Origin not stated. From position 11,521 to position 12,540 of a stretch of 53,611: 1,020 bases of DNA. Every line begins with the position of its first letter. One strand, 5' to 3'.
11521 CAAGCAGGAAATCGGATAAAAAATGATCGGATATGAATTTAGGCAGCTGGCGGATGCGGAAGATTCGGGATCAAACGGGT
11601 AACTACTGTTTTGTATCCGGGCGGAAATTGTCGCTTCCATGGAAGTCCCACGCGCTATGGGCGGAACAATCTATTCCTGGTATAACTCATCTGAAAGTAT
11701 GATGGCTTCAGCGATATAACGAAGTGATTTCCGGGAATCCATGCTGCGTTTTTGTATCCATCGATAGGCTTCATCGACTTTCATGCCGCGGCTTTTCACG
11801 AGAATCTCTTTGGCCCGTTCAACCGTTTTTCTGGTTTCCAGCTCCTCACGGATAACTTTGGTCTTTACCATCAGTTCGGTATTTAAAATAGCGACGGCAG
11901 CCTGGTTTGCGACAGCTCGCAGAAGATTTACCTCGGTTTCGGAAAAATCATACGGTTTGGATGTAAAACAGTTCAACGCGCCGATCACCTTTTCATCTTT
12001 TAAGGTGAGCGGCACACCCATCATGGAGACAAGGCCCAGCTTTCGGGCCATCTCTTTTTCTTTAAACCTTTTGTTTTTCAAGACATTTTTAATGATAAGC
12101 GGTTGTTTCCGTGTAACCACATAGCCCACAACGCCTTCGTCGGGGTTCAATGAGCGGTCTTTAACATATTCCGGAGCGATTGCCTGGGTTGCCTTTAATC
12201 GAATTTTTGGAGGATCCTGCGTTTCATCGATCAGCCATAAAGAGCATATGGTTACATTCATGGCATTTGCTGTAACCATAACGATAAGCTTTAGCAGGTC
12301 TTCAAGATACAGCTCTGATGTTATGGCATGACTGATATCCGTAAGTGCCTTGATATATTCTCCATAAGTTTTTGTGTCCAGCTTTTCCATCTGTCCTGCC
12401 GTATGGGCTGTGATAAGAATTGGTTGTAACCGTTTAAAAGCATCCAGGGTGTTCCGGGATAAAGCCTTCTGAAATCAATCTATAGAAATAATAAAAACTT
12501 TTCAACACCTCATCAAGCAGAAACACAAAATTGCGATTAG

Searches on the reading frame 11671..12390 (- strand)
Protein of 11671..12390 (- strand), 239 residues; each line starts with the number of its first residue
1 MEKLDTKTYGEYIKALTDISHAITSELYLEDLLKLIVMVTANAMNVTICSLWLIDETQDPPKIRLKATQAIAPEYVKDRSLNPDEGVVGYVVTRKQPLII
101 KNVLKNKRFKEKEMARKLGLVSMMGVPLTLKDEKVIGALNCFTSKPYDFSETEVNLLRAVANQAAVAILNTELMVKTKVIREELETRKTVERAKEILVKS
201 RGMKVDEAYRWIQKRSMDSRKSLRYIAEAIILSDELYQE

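Call 6: search_protein_families(library=pfam, proteins=[window:11671-12390:-])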
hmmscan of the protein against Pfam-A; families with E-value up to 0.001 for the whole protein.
window:11671-12390:- (239 aa): 4 families
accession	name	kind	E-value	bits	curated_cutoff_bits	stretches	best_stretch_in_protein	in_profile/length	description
PF13185.12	GAF_2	-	1e-20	74.7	28.6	1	29-168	4-135/136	GAF domain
PF01590.32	GAF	-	2.3e-19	70.7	22.4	1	29-168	2-133/133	GAF domain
PF03861.19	ANTAR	-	8.1e-19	67.6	27.3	1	181-231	4-54/54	ANTAR domain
PF13492.12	GAF_3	-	1.5e-13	51.7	27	1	29-170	2-129/129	GAF domain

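Call 9: find_homologous_proteins(query=window:11671-12390:-, max_evalue=1e-10)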
Query window:11671-12390:- (239 aa): 5852 proteins with E <= 1e-10 among 6937 candidates; the best 120 are listed.
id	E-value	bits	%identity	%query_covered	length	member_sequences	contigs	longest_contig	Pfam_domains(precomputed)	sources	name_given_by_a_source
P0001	1.7e-140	484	95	100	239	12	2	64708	PF13185.13,PF01590.33,PF03861.20,PF13492.13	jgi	-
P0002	3.3e-136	470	92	100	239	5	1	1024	PF13185.13,PF01590.33,PF03861.20,PF13492.13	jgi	jgi:signal transduction protein with GAF and PtsI domain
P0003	5.3e-123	426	83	100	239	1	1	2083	PF13185.13,PF01590.33,PF03861.20,PF13492.13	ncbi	-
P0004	1.2e-122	425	85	99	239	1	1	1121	PF13185.13,PF01590.33,PF03861.20,PF13492.13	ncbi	-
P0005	1.8e-122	425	84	100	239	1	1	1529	PF13185.13,PF01590.33,PF03861.20,PF13492.13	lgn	-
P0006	1.9e-122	425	84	99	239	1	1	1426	PF13185.13,PF01590.33,PF03861.20,PF13492.13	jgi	jgi:two-component system, response regulator PdtaR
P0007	2.3e-122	424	84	99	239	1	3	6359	PF13185.13,PF01590.33,PF03861.20,PF13492.13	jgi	-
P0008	3.0e-122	424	84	99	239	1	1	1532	PF13185.13,PF01590.33,PF03861.20,PF13492.13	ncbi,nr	ncbi:MAG: GAF domain-containing protein [Deltaproteobacteria bacterium]|nr:MAG: GAF domain-containin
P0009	4.7e-122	423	83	100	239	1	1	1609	PF13185.13,PF01590.33,PF03861.20,PF13492.13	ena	-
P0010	5.6e-122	423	83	100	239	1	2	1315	PF13185.13,PF01590.33,PF03861.20,PF13492.13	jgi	jgi:signal transduction protein with GAF and PtsI domain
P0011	6.0e-122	423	83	99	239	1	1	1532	PF13185.13,PF01590.33,PF03861.20,PF13492.13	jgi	-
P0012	6.3e-122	423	84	99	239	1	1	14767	PF13185.13,PF01590.33,PF03861.20,PF13492.13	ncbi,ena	-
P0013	9.3e-122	422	84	99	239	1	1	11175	PF13185.13,PF01590.33,PF03861.20,PF13492.13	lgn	-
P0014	9.4e-122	422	84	99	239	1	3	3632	PF13185.13,PF01590.33,PF03861.20,PF13492.13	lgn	-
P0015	1.1e-121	422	82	100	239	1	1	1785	PF13185.13,PF01590.33,PF03861.20,PF13492.13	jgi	-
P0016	7.5e-121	419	83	99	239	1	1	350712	PF13185.13,PF01590.33,PF03861.20,PF13492.13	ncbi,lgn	-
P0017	8.7e-121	419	82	100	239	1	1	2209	PF13185.13,PF01590.33,PF03861.20,PF13492.13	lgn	-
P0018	2.5e-120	418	83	99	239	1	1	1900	PF13185.13,PF01590.33,PF03861.20,PF13492.13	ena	-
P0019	3.2e-120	417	83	99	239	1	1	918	PF13185.13,PF01590.33,PF03861.20,PF13492.13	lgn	-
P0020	3.6e-120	417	82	99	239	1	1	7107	PF13185.13,PF01590.33,PF03861.20,PF13492.13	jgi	jgi:two-component system, response regulator PdtaR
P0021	4.7e-120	417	82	99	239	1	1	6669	PF13185.13,PF01590.33,PF03861.20,PF13492.13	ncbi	-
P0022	5.6e-120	417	83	98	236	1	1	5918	PF13185.13,PF01590.33,PF03861.20,PF13492.13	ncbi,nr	ncbi:MAG: histidine kinase [Desulfobacterium sp.]|nr:histidine kinase [Desulfobacterium sp.]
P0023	6.9e-120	416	82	100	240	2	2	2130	PF13185.13,PF01590.33,PF03861.20,PF13492.13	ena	-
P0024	7.6e-120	416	82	100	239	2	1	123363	PF13185.13,PF01590.33,PF03861.20,PF13492.13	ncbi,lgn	ncbi:MAG: GAF and ANTAR domain-containing protein [Pseudomonadota bacterium]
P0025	8.3e-120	416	82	99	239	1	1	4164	PF13185.13,PF01590.33,PF03861.20,PF13492.13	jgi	-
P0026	1.5e-119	415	82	99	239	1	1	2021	PF13185.13,PF01590.33,PF03861.20,PF13492.13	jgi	jgi:two-component system, response regulator PdtaR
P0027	4.0e-117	407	81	100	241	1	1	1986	PF13185.13,PF01590.33,PF03861.20,PF13492.13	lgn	-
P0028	1.5e-116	405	78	100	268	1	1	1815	PF13185.13,PF01590.33,PF03861.20,PF13492.13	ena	-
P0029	1.5e-114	399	79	99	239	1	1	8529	PF13185.13,PF01590.33,PF03861.20,PF13492.13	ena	-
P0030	4.1e-114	397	79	99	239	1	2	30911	PF13185.13,PF01590.33,PF03861.20,PF13492.13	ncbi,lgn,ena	-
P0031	7.1e-114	397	79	100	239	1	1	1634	PF13185.13,PF01590.33,PF03861.20,PF13492.13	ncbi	-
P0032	1.3e-113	396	79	97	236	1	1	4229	PF13185.13,PF01590.33,PF03861.20,PF13492.13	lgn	-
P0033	1.9e-113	395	79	97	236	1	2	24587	PF13185.13,PF01590.33,PF03861.20,PF13492.13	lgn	-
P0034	1.9e-113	395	79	97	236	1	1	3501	PF13185.13,PF01590.33,PF03861.20,PF13492.13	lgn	-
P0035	4.0e-113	394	77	100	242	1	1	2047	PF13185.13,PF01590.33,PF03861.20,PF13492.13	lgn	-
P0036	4.8e-113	394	78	100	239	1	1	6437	PF13185.13,PF01590.33,PF03861.20,PF13492.13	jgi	-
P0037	5.4e-113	394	78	99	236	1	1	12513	PF13185.13,PF01590.33,PF03861.20,PF13492.13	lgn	-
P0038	2.6e-112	392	77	100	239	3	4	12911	PF13185.13,PF01590.33,PF03861.20,PF13492.13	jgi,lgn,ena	-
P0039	2.9e-112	391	77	98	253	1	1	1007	PF13185.13,PF01590.33,PF03861.20,PF13492.13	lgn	-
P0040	5.2e-112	391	77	99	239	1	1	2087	PF13185.13,PF01590.33,PF03861.20,PF13492.13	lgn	-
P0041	5.9e-112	390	78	99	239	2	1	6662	PF13185.13,PF01590.33,PF03861.20,PF13492.13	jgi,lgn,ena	-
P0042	7.6e-112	390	79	97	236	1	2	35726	PF13185.13,PF01590.33,PF03861.20,PF13492.13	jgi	-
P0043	7.7e-112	390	77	99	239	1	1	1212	PF13185.13,PF01590.33,PF03861.20,PF13492.13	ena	-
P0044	9.9e-112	390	77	99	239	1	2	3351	PF13185.13,PF01590.33,PF03861.20,PF13492.13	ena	-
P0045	1.5e-111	389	79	97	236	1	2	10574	PF13185.13,PF01590.33,PF03861.20,PF13492.13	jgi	jgi:signal transduction protein with GAF and PtsI domain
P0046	1.8e-111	389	78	99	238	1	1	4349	PF13185.13,PF01590.33,PF03861.20,PF13492.13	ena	-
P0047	2.0e-111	389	78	99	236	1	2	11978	PF13185.13,PF01590.33,PF03861.20,PF13492.13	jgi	jgi:signal transduction protein with GAF and PtsI domain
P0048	3.0e-111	388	77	99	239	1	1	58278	PF13185.13,PF01590.33,PF03861.20,PF13492.13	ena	-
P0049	4.1e-111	388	77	99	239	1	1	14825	PF13185.13,PF01590.33,PF03861.20,PF13492.13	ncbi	ncbi:MAG: GAF and ANTAR domain-containing protein [Desulfosarcinaceae bacterium]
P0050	5.6e-111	387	77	100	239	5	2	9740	PF13185.13,PF01590.33,PF03861.20,PF13492.13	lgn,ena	-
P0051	5.6e-111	387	78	97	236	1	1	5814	PF13185.13,PF01590.33,PF03861.20,PF13492.13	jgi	jgi:signal transduction protein with GAF and PtsI domain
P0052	6.4e-111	387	77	99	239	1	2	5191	PF13185.13,PF01590.33,PF03861.20,PF13492.13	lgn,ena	-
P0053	1.0e-110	386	77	99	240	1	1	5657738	PF13185.13,PF01590.33,PF03861.20,PF13492.13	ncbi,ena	-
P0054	1.2e-110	386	77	99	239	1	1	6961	PF13185.13,PF01590.33,PF03861.20,PF13492.13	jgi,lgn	jgi:signal transduction protein with GAF and PtsI domain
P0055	1.3e-110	386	77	99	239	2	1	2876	PF13185.13,PF01590.33,PF03861.20,PF13492.13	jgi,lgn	jgi:signal transduction protein with GAF and PtsI domain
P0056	1.4e-110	386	77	100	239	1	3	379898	PF13185.13,PF01590.33,PF03861.20,PF13492.13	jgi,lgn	jgi:signal transduction protein with GAF and PtsI domain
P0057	2.2e-110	385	77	99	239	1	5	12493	PF13185.13,PF01590.33,PF03861.20,PF13492.13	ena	-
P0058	2.6e-110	385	77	97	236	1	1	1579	PF13185.13,PF01590.33,PF03861.20,PF13492.13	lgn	-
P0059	2.9e-110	385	76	99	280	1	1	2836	PF13185.13,PF01590.33,PF03861.20,PF13492.13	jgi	jgi:GAF domain-containing protein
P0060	3.3e-110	385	77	99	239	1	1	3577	PF13185.13,PF01590.33,PF03861.20,PF13492.13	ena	-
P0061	3.6e-110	385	76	99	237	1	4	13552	PF13185.13,PF01590.33,PF03861.20,PF13492.13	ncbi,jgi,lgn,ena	jgi:signal transduction protein with GAF and PtsI domain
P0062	3.6e-110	384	77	97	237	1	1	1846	PF13185.13,PF01590.33,PF03861.20,PF13492.13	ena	-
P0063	3.7e-110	384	76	100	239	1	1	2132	PF13185.13,PF01590.33,PF03861.20,PF13492.13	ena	-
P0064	3.8e-110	384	77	99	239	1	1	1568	PF13185.13,PF01590.33,PF03861.20,PF13492.13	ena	-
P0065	3.9e-110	384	77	99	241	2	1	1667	PF13185.13,PF01590.33,PF03861.20,PF13492.13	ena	-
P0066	4.0e-110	384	77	99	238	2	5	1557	PF13185.13,PF01590.33,PF03861.20,PF13492.13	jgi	jgi:two-component system, response regulator PdtaR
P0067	4.0e-110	384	76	99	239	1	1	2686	PF13185.13,PF01590.33,PF03861.20,PF13492.13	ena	-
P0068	4.1e-110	384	76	99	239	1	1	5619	PF13185.13,PF01590.33,PF03861.20,PF13492.13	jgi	-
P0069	4.4e-110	384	79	97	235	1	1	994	PF13185.13,PF01590.33,PF03861.20,PF13492.13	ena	-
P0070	5.3e-110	384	78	99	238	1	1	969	PF13185.13,PF01590.33,PF03861.20,PF13492.13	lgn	-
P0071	5.9e-110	384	76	99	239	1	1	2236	PF13185.13,PF01590.33,PF03861.20,PF13492.13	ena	-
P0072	6.1e-110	384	77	99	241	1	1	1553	PF13185.13,PF01590.33,PF03861.20,PF13492.13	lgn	-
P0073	6.4e-110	384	77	99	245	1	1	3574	PF13185.13,PF01590.33,PF03861.20,PF13492.13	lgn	-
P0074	7.4e-110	383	76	99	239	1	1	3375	PF13185.13,PF01590.33,PF03861.20,PF13492.13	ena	-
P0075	7.8e-110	383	76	99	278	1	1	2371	PF13185.13,PF01590.33,PF03861.20,PF13492.13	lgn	-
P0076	8.5e-110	383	76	99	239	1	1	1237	PF13185.13,PF01590.33,PF03861.20,PF13492.13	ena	-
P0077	8.6e-110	383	77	100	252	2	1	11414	PF13185.13,PF01590.33,PF03861.20,PF13492.13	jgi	jgi:signal transduction protein with GAF and PtsI domain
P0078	8.8e-110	383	75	100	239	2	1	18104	PF13185.13,PF01590.33,PF03861.20,PF13492.13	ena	-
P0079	8.8e-110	383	76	99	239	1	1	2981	PF13185.13,PF01590.33,PF03861.20,PF13492.13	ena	-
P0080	9.2e-110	383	76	99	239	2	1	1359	PF13185.13,PF01590.33,PF03861.20,PF13492.13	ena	-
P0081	9.2e-110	383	76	99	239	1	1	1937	PF13185.13,PF01590.33,PF03861.20,PF13492.13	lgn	-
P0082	1.1e-109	383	77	99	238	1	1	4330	PF13185.13,PF01590.33,PF03861.20,PF13492.13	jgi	jgi:two-component system, response regulator PdtaR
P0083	1.1e-109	383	77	99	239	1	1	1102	PF13185.13,PF01590.33,PF03861.20,PF13492.13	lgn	-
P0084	1.3e-109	383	77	99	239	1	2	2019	PF13185.13,PF01590.33,PF03861.20,PF13492.13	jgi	jgi:signal transduction protein with GAF and PtsI domain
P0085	1.5e-109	382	76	99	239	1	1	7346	PF13185.13,PF01590.33,PF03861.20,PF13492.13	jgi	jgi:signal transduction protein with GAF and PtsI domain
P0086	1.6e-109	382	77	99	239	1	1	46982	PF13185.13,PF01590.33,PF03861.20,PF13492.13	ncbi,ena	-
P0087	1.8e-109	382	77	99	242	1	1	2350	PF13185.13,PF01590.33,PF03861.20,PF13492.13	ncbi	-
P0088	1.9e-109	382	77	99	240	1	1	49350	PF13185.13,PF01590.33,PF03861.20,PF13492.13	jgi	jgi:signal transduction protein with GAF and PtsI domain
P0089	2.4e-109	382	75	99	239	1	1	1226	PF13185.13,PF01590.33,PF03861.20,PF13492.13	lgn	-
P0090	2.6e-109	382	76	97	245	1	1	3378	PF13185.13,PF01590.33,PF03861.20,PF13492.13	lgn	-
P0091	2.7e-109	382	75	100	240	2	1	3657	PF13185.13,PF01590.33,PF03861.20,PF13492.13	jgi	jgi:signal transduction protein with GAF and PtsI domain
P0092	3.5e-109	381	76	99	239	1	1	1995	PF13185.13,PF01590.33,PF03861.20,PF13492.13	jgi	jgi:two-component system, response regulator PdtaR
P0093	3.5e-109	381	76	100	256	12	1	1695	PF13185.13,PF01590.33,PF03861.20,PF13492.13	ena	-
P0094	4.6e-109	381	76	99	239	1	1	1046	PF13185.13,PF01590.33,PF03861.20,PF13492.13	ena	-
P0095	5.0e-109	381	74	100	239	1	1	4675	PF13185.13,PF01590.33,PF03861.20,PF13492.13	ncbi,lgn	-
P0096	5.4e-109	381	76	99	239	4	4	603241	PF13185.13,PF01590.33,PF03861.20,PF13492.13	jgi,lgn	-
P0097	5.5e-109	381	76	99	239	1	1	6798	PF13185.13,PF01590.33,PF03861.20,PF13492.13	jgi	jgi:signal transduction protein with GAF and PtsI domain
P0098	5.5e-109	381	77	99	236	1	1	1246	PF13185.13,PF01590.33,PF03861.20,PF13492.13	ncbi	-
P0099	5.5e-109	381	76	99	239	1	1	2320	PF13185.13,PF01590.33,PF03861.20,PF13492.13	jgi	-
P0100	7.8e-109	380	77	99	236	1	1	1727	PF13185.13,PF01590.33,PF03861.20,PF13492.13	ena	-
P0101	8.4e-109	380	76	99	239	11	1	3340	PF13185.13,PF01590.33,PF03861.20,PF13492.13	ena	-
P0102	8.5e-109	380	77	99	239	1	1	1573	PF13185.13,PF01590.33,PF03861.20,PF13492.13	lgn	-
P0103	8.6e-109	380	76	99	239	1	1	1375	PF13185.13,PF01590.33,PF03861.20,PF13492.13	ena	-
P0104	9.4e-109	380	76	99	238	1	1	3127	PF13185.13,PF01590.33,PF03861.20,PF13492.13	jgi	jgi:two-component system, response regulator PdtaR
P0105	9.7e-109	380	76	99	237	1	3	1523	PF13185.13,PF01590.33,PF03861.20,PF13492.13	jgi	jgi:signal transduction protein with GAF and PtsI domain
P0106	1.1e-108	380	76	99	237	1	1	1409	PF13185.13,PF01590.33,PF03861.20,PF13492.13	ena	-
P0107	1.1e-108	380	75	100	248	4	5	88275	PF13185.13,PF01590.33,PF03861.20,PF13492.13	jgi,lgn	jgi:two-component system, response regulator PdtaR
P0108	1.1e-108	380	76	97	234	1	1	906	PF13185.13,PF01590.33,PF03861.20,PF13492.13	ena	-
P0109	1.2e-108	380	77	100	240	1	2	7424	PF13185.13,PF01590.33,PF03861.20,PF13492.13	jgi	jgi:two-component system, response regulator PdtaR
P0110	1.2e-108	379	76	99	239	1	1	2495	PF13185.13,PF01590.33,PF03861.20,PF13492.13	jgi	-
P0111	1.3e-108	379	73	99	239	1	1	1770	PF13185.13,PF01590.33,PF03861.20,PF13492.13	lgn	-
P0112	1.4e-108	379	75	99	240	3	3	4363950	PF13185.13,PF01590.33,PF03861.20,PF13492.13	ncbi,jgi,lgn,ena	jgi:signal transduction protein with GAF and PtsI domain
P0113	1.5e-108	379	75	100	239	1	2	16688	PF13185.13,PF01590.33,PF03861.20,PF13492.13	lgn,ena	-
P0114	1.5e-108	379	74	100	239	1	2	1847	PF13185.13,PF01590.33,PF03861.20,PF13492.13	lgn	-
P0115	1.6e-108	379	76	99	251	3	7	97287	PF13185.13,PF01590.33,PF03861.20,PF13492.13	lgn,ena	-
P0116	1.8e-108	379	76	99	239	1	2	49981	PF13185.13,PF01590.33,PF03861.20,PF13492.13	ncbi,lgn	-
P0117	2.0e-108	379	76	97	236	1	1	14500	PF13185.13,PF01590.33,PF03861.20,PF13492.13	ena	-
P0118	2.0e-108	379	74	100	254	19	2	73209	PF13185.13,PF01590.33,PF03861.20,PF13492.13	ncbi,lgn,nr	ncbi:Phosphocarrier protein kinase/phosphorylase, nitrogen regulation associated [Olavius algarvensi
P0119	2.1e-108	379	76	97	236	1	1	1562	PF13185.13,PF01590.33,PF03861.20,PF13492.13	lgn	-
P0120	2.2e-108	379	77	99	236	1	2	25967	PF13185.13,PF01590.33,PF03861.20,PF13492.13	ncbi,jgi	jgi:signal transduction protein with GAF and PtsI domain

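Call 11: find_related_loci(query=A1, collection=genome_contigs, flank=4000)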
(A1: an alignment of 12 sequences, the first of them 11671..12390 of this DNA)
Query A1 (239 aa) in genome_contigs; peptide patterns used: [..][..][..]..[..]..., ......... (x = any residue, [..] = any of these).
599 stretches matched a pattern (row limit reached: there are more); 385 encode a relative of the query (tblastn E <= 1e-3); the best 80 are kept; 80 distinct loci.
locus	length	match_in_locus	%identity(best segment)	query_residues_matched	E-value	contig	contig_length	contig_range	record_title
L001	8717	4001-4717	99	1-239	1e-157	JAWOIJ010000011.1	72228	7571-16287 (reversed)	MAG: Desulfobacterales bacterium isolate CWP5-2.bin.178 k191_903533, whole genome shotgun sequence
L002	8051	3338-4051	94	1-238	1e-149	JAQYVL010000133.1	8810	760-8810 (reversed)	MAG: Desulfobacterales bacterium isolate SG_15_bin76 SG_15_bin.76.orig_15_c_000000523935, whole genome shotgun sequence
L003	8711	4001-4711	84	1-237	1e-132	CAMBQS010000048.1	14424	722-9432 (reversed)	MAG: Desulfocicer vacuolatum DSM 3385 isolate MiH-14oct19-180 genome assembly, contig: MiH-14oct19-C8671, whole genome s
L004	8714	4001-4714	82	1-238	2e-132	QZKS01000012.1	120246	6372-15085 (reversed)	MAG: Desulfobacteraceae bacterium isolate SURF_7 Ga0104751_1000094, whole genome shotgun sequence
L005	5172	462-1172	82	1-237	1e-131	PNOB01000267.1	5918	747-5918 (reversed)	MAG: Desulfobacterium sp. isolate SW.3.97 SW_1009958_5918, whole genome shotgun sequence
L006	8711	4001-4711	82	1-237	3e-131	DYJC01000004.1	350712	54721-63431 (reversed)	MAG TPA_asm: Desulfosudis oleivorans isolate FI88_44_71 Afr_mines_FI88_14_length_350712_cov_30_894860, whole genome shot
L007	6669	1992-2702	82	1-237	2e-130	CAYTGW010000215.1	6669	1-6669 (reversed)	MAG TPA_asm: uncultured Desulfocicer sp. isolate binchicken_co232_164 genome assembly, contig: NODE_21634_length_6669_co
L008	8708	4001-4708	77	1-236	2e-121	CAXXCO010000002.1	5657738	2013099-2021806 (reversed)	MAG: uncultured Desulfatitalea sp. isolate 7cec4d45-42e6-4393-b881-fae3dd02875f genome assembly, contig: contig_2, whole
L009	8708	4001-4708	77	1-236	4e-121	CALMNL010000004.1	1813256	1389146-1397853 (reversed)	MAG TPA_asm: uncultured Desulfatitalea sp. isolate SRR6284162_bin.22_CONCOCT_v1.1_MAG genome assembly, contig: ERZ795126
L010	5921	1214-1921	77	1-236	1e-120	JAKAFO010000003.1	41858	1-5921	MAG: Deltaproteobacteria bacterium isolate WY2.bin100 NODE_1150_length_41858_cov_4.071530, whole genome shotgun sequence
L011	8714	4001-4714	75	1-238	3e-120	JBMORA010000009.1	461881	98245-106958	MAG: Thermodesulfobacteriota bacterium isolate Betzabe_MAG168 MAG168_9, whole genome shotgun sequence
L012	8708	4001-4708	77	1-236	4e-120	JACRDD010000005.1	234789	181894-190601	MAG: Desulfobacterales bacterium isolate NC_groundwater_1663_Pr3_B-0.1um_60_182 SR-2_scaffold_141_364784, whole genome s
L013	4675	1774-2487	74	1-238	2e-120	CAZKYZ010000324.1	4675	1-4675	MAG TPA_asm: uncultured Desulfobacterales bacterium isolate binchicken_co86_18 genome assembly, contig: NODE_11158_lengt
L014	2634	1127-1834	76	1-236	4e-125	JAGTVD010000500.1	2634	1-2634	MAG: Desulfatitalea sp. isolate SH-MAG143 SH-MAG143_contig_000500, whole genome shotgun sequence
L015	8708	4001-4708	75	1-236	2e-119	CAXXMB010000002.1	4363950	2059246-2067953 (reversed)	MAG: uncultured Desulfatitalea sp. isolate 24a4592a-339c-494a-8bd6-25b06643d142 genome assembly, contig: contig_2, whole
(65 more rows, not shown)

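Call 26: search_protein_families(library=ncbifam, proteins=[window:11671-12390:-], max_evalue=0.01)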
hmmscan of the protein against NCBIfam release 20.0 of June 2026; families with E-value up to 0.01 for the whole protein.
window:11671-12390:- (239 aa): 7 families
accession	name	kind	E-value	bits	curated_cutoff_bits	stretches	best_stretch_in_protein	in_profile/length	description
TIGR01817.1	nifA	equivalog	1e-16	60.8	528.85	1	13-198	4-188/534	nif-specific transcriptional activator NifA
NF008283.0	PRK11061.1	equivalog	1.3e-13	50.1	583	1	15-177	4-163/748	phosphoenolpyruvate--protein phosphotransferase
NF047786.1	his_kin_MadS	equivalog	1.6e-09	37.4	500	1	76-196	86-204/434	MadS family sensor histidine kinase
NF053781.1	cdiGMPphdstlr2612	equivalog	1.9e-06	25.9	1600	1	124-193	384-450/1268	Tlr1612 family c-di-GMP phosphodiesterase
NF038230.1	Regu_Geo_Pelo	equivalog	6.1e-06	24.4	1200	1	62-168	237-336/935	GPMC system transcriptional regulator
NF003451.0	PRK05022.1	equivalog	0.0038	16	476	1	116-196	108-192/512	nitric oxide reductase transcriptional regulator NorR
NF041606.1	dguan_cyc_DgcA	equivalog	0.0042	16.1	370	1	13-177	14-178/340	diguanylate cyclase DgcA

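Call 44: search_solved_structures(query=window:11671-12390:-, max_evalue=0.001)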
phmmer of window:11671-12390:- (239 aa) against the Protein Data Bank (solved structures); distinct sequences matched with E-value up to 0.001: 11.
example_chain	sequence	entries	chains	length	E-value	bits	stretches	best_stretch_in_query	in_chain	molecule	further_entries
3ci6_A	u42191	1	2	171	3.2e-15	59.5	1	16-165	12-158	Phosphoenolpyruvate-protein phosphotransferase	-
1s8n_A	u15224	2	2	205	8.4e-10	41.8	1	141-231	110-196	putative antiterminator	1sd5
5w10_A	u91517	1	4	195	8.9e-08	35.2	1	10-178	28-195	cGMP-specific phosphodiesterase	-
3e0y_A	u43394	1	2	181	1.9e-07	34.1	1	13-170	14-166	Conserved domain protein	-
3trc_A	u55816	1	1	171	2.3e-07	33.8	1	13-162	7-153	Phosphoenolpyruvate-protein phosphotransferase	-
6wsh_A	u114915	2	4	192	8.1e-07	32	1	100-235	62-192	Response regulator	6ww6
4mcw_A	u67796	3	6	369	5.5e-06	29.3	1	13-185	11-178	Metal dependent phosphohydrolase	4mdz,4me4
4akk_A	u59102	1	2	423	0.00031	23.6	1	177-233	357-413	NITRATE REGULATORY PROTEIN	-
3lfv_A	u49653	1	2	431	0.00069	22.4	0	81-146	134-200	cGMP-specific 3',5'-cyclic phosphodiesterase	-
3mf0_A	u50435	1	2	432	0.0007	22.4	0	81-146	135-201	cGMP-specific 3',5'-cyclic phosphodiesterase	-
2qyb_A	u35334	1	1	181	0.00075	22.3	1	23-185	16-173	Membrane protein, putative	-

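Call 62: predict_structure(alignment_id=A1)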
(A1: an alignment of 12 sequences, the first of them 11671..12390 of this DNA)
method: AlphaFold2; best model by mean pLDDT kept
length: 239 residues; sequences in the alignment: 12
mean_pLDDT: 80.3   pTM: 0.68
mean pLDDT of the five models: 80.3, 78.6, 78.6, 75.2, 72.4
residues with pLDDT >= 90: 66; 70-90: 123; 50-70: 46; < 50: 4
segments of 3 or more residues with pLDDT < 50: 24-26
pLDDT, mean of each block of 10 residues (from residue 1): 55 60 57 81 83 76 72 56 72 90 87 85 91 87 87 85 82 75 90 94 92 93 93 82
secondary structure, 60 per line:
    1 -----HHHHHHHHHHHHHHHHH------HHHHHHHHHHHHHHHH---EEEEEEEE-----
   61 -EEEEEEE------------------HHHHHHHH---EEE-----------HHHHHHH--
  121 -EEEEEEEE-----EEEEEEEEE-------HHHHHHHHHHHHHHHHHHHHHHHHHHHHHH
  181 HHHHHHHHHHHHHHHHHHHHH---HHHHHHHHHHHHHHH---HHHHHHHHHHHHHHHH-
elements in order: H6-22 H29-44 E48-55 E62-68 H87-94 E98-100 H112-118 E122-129 E135-143 H151-201 H205-219 H223-238
